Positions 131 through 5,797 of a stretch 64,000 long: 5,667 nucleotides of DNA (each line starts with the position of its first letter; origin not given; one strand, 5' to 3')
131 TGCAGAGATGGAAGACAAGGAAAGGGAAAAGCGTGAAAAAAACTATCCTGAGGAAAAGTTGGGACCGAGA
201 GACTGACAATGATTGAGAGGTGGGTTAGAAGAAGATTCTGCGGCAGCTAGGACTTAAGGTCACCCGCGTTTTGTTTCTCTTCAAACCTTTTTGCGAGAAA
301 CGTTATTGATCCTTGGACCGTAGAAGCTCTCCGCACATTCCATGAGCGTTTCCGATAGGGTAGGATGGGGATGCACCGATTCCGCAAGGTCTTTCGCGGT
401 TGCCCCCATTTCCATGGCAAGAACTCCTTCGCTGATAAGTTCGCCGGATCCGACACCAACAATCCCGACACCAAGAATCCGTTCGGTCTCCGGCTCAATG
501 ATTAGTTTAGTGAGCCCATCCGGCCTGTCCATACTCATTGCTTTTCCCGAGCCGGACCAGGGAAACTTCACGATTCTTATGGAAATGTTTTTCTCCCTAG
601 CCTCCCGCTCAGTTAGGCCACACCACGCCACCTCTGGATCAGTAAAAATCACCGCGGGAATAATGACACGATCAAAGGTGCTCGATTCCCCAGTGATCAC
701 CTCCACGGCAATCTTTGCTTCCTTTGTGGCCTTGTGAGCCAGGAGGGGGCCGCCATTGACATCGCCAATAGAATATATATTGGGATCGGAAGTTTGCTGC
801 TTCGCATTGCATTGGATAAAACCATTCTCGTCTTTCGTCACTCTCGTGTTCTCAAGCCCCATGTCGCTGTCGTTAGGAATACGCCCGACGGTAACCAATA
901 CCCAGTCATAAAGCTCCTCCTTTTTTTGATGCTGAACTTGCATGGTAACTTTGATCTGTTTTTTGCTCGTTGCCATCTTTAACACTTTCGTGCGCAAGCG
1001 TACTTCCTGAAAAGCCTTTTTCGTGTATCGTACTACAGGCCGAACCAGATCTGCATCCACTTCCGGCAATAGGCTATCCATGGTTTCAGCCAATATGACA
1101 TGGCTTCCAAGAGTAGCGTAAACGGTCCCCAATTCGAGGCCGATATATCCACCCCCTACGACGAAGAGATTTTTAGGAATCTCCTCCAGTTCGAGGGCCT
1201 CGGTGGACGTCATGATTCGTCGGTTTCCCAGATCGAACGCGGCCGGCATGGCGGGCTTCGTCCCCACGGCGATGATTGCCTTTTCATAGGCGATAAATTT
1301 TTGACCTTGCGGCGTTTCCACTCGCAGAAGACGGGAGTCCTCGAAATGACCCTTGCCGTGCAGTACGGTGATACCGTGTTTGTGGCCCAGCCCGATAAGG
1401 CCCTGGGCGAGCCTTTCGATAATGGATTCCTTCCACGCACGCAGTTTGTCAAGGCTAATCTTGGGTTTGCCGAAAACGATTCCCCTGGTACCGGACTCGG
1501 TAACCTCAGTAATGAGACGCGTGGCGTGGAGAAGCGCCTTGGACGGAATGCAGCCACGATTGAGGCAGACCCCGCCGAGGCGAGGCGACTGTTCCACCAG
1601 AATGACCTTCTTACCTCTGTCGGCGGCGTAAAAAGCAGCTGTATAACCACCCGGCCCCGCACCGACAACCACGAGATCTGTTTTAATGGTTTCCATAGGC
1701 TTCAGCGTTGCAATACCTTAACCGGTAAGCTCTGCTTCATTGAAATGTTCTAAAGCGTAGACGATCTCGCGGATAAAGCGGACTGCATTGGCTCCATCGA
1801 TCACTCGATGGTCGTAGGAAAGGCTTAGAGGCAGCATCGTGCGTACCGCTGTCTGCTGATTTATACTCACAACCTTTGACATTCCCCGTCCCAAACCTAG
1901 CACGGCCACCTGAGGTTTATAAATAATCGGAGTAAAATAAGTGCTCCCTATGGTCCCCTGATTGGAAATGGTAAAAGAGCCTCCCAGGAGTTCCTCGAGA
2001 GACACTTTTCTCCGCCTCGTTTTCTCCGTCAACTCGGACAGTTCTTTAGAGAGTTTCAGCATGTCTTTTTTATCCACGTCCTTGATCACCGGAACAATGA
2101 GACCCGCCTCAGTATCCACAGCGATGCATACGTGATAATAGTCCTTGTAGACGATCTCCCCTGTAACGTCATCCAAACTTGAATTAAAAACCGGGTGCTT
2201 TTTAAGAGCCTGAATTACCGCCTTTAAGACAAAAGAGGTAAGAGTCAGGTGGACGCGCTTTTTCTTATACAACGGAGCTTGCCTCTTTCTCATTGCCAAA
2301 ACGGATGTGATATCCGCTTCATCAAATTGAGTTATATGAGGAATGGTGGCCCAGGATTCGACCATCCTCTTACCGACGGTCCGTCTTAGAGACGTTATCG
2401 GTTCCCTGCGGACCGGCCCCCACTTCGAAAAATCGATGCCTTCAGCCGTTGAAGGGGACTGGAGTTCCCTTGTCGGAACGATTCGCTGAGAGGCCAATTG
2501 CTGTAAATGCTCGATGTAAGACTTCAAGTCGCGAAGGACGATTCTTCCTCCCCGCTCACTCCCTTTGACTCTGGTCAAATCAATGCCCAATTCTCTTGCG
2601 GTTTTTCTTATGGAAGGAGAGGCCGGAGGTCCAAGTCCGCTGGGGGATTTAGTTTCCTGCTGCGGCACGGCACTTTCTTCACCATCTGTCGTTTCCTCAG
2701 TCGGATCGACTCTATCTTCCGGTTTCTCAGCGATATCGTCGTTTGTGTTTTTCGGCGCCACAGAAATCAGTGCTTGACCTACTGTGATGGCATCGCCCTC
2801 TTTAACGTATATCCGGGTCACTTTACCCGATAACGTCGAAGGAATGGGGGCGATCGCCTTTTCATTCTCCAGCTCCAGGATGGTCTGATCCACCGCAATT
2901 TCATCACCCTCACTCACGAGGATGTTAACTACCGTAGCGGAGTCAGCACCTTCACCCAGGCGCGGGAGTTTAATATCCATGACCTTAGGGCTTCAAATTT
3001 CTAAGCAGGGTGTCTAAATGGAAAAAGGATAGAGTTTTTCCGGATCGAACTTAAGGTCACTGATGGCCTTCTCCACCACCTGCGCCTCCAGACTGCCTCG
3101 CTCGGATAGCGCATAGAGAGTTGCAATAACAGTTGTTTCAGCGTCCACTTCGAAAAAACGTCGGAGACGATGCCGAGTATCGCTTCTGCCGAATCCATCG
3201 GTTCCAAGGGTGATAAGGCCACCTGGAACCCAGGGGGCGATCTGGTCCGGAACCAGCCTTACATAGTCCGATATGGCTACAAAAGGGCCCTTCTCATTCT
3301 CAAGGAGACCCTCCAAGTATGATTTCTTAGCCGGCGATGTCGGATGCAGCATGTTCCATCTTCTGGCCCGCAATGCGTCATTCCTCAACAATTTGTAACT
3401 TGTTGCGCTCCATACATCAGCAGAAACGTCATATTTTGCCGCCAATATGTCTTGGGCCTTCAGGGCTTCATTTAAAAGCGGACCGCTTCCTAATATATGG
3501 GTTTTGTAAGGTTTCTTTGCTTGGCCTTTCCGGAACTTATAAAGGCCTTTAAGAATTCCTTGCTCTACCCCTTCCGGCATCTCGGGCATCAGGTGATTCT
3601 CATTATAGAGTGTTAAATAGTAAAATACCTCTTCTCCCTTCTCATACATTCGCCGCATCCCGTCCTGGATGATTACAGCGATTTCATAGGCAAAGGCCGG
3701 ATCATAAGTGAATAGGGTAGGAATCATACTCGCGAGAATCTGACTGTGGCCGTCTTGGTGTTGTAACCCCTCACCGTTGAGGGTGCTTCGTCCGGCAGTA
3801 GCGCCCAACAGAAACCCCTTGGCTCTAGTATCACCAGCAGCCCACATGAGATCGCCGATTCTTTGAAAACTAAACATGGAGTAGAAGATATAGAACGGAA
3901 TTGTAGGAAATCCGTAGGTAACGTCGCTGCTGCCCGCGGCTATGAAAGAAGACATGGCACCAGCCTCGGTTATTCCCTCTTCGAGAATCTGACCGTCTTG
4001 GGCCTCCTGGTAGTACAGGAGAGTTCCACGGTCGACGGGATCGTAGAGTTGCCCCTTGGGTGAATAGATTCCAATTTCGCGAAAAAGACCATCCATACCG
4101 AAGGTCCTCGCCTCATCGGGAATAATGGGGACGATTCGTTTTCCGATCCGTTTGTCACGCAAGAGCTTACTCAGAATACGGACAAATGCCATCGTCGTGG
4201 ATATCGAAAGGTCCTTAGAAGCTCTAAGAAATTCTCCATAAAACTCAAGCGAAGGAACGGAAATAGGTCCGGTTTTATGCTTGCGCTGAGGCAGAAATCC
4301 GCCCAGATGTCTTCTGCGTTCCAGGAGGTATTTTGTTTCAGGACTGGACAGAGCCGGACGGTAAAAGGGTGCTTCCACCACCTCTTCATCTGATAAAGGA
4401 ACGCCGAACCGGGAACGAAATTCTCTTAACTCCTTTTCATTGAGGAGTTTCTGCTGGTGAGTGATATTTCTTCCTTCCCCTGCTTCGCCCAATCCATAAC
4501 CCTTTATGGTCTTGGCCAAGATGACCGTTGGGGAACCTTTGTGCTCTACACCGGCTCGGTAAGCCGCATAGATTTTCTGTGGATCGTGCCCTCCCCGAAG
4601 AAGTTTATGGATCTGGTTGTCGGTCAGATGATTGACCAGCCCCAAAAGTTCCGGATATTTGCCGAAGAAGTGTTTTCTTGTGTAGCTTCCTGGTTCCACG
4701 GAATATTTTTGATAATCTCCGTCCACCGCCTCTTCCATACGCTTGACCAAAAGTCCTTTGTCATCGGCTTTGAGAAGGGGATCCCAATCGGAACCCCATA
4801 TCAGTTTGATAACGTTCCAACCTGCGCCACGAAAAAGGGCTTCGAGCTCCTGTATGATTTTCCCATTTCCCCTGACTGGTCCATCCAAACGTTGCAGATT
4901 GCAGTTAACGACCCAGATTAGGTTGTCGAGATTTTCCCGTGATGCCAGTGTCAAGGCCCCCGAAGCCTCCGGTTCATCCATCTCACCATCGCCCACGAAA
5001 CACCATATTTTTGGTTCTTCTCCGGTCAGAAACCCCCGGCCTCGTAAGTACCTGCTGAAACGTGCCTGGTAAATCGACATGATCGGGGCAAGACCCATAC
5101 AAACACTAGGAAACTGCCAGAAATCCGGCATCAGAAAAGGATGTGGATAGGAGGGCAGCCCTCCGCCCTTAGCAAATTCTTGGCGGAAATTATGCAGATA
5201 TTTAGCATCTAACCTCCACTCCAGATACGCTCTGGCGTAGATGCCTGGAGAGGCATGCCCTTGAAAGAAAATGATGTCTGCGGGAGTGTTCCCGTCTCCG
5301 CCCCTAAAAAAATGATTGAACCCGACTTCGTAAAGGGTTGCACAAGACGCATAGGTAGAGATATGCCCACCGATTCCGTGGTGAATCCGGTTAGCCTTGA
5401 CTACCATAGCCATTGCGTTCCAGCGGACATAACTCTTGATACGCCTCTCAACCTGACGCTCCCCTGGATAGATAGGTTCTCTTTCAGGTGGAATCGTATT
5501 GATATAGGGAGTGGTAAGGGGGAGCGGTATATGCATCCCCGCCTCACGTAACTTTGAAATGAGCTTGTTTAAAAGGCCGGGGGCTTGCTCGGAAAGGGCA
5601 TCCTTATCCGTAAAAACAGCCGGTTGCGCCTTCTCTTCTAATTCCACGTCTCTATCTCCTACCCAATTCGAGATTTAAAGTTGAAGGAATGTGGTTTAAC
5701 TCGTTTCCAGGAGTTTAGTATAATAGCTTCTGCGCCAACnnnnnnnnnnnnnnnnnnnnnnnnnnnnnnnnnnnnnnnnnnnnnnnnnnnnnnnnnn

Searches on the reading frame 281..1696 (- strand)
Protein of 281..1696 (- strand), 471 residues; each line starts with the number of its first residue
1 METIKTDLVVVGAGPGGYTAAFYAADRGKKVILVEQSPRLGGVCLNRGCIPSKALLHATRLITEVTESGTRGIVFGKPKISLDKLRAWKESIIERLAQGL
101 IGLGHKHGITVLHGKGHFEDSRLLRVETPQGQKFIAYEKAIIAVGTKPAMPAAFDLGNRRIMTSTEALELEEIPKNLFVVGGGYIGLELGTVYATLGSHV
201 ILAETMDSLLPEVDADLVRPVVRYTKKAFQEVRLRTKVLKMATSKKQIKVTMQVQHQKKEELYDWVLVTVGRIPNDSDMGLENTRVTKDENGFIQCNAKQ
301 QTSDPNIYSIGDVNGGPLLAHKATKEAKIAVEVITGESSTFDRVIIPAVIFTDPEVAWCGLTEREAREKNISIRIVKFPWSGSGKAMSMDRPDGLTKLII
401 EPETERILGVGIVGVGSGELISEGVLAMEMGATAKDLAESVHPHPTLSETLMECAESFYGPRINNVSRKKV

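Call 11: search_protein_families(library=pfam, proteins=[window:281-1696:-], max_evalue=0.00001)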
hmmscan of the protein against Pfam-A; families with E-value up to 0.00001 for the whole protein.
window:281-1696:- (471 aa): 10 families
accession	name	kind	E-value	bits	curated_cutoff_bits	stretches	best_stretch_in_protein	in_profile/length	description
PF07992.20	Pyr_redox_2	-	3.7e-58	197.7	26.1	1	7-327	2-291/291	Pyridine nucleotide-disulphide oxidoreductase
PF02852.28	Pyr_redox_dim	-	2e-36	125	25.3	1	346-453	1-108/110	Pyridine nucleotide-disulphide oxidoreductase, dimerisation domain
PF00070.33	Pyr_redox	-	4.2e-18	66.1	22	1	177-252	2-79/82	Pyridine nucleotide-disulphide oxidoreductase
PF12831.13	FAD_oxidored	-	1.4e-11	44.8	27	1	7-68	1-63/416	FAD dependent oxidoreductase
PF01134.28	GIDA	-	4.3e-08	33.1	22.1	1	7-69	1-60/391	Glucose inhibited division protein A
PF13450.12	NAD_binding_8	-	6.8e-08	33.1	21.9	1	10-45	1-36/68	NAD(P)-binding Rossmann-like domain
PF00890.30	FAD_binding_2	-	2.5e-07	30.7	20.4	1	7-42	1-36/414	FAD binding domain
PF01494.25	FAD_binding_3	-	1.5e-06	28.1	22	0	5-37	1-33/349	FAD binding domain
PF13738.12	Pyr_redox_3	-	1.7e-06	27.9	30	0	175-311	165-305/305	Pyridine nucleotide-disulphide oxidoreductase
PF01946.23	Thi4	-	2.1e-06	27.6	26.2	1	3-48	15-61/235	Thi4 family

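Call 39: find_encoding_contigs(protein=window:281-1696:-, flank=10000, max_places=3)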
Protein window:281-1696:- (471 aa): 2 contigs read that carry it; 2 places shown.
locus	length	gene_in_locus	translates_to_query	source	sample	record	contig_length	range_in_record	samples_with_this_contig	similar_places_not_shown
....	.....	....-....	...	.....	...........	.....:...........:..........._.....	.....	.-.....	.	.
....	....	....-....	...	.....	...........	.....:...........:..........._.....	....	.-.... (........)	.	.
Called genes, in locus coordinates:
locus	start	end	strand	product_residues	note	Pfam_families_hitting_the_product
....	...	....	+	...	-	-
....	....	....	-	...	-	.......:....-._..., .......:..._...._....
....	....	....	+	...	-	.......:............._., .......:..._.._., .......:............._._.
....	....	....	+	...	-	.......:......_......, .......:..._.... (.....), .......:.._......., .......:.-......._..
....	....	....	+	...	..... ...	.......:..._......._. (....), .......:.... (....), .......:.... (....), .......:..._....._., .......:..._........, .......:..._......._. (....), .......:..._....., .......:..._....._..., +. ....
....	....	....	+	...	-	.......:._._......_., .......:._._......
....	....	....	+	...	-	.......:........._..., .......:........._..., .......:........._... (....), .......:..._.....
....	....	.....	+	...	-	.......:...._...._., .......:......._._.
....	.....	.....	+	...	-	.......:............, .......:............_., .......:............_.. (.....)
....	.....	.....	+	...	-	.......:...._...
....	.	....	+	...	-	?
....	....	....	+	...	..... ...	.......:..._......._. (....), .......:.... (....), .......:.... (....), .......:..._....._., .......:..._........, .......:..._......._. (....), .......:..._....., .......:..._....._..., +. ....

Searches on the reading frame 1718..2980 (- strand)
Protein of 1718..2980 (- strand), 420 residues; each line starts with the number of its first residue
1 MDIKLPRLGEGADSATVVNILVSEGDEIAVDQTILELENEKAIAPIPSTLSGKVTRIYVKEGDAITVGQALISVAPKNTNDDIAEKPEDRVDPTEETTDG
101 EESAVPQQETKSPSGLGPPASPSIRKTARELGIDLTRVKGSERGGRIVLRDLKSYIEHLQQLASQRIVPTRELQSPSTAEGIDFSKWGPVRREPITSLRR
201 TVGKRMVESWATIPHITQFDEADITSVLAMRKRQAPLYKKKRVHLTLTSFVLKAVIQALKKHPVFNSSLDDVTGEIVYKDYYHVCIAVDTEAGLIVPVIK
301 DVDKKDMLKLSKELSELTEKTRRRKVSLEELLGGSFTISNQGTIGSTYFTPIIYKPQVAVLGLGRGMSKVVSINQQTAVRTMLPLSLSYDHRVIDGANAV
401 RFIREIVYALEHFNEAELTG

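Call 11: search_protein_families(library=pfam, proteins=[window:1718-2980:-], max_evalue=0.00001)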
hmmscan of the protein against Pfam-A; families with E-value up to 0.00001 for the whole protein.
window:1718-2980:- (420 aa): 4 families
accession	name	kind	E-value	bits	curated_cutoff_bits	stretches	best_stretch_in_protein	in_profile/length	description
PF00198.28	2-oxoacid_dh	-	3.5e-80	269.2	23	1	190-415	4-229/232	2-oxoacid dehydrogenases acyltransferase (catalytic domain)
PF00364.28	Biotin_lipoyl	-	3.2e-16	59.3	22.1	1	2-72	2-71/73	Biotin-requiring enzyme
PF02817.22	E3_binding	-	1.8e-11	44.5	23.7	1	118-152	1-35/36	e3 binding domain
PF13533.13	Biotin_lipoyl_2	-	4.2e-09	36.5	29.8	0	48-73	5-30/32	Biotin-lipoyl like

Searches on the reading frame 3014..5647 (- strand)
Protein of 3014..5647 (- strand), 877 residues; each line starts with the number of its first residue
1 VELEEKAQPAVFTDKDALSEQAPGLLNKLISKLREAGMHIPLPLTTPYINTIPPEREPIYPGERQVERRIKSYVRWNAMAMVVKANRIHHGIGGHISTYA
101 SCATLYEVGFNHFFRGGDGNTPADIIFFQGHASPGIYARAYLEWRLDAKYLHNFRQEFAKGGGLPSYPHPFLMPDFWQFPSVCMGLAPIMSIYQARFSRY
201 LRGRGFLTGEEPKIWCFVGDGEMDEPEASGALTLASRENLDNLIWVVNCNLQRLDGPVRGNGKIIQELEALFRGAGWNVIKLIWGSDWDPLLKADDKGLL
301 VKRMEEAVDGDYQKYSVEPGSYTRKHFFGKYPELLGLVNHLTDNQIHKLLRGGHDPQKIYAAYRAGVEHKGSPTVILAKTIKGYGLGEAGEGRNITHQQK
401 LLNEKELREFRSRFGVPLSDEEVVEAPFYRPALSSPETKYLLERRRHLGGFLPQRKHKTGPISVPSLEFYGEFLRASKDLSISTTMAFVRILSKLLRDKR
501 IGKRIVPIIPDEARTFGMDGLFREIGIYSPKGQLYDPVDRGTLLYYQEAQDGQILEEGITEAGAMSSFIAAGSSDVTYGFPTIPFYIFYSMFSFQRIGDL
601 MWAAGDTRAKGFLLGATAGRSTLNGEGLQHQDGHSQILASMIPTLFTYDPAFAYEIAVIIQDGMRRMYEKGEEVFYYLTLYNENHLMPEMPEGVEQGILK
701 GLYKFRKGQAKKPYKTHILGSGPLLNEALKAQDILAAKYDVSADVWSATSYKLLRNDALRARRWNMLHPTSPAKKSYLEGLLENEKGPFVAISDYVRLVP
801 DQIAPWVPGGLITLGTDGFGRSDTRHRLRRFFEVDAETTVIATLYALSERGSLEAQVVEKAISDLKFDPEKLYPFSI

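Call 11: search_protein_families(library=pfam, proteins=[window:3014-5647:-], max_evalue=0.00001)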
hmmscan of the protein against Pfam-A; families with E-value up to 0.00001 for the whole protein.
window:3014-5647:- (877 aa): 3 families
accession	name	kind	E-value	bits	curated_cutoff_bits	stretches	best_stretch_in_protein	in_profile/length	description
PF17831.6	PDH_E1_M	-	1.3e-94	316.3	23.2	1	476-686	17-227/229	Pyruvate dehydrogenase E1 component middle domain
PF22613.1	Transketolase_C_1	-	2.9e-18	66.5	27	1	701-835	1-113/113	Transketolase-like TK C-terminal domain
PF00456.26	Transketolase_N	-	1.5e-13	50.9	22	1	69-291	4-222/334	Transketolase, thiamine diphosphate binding domain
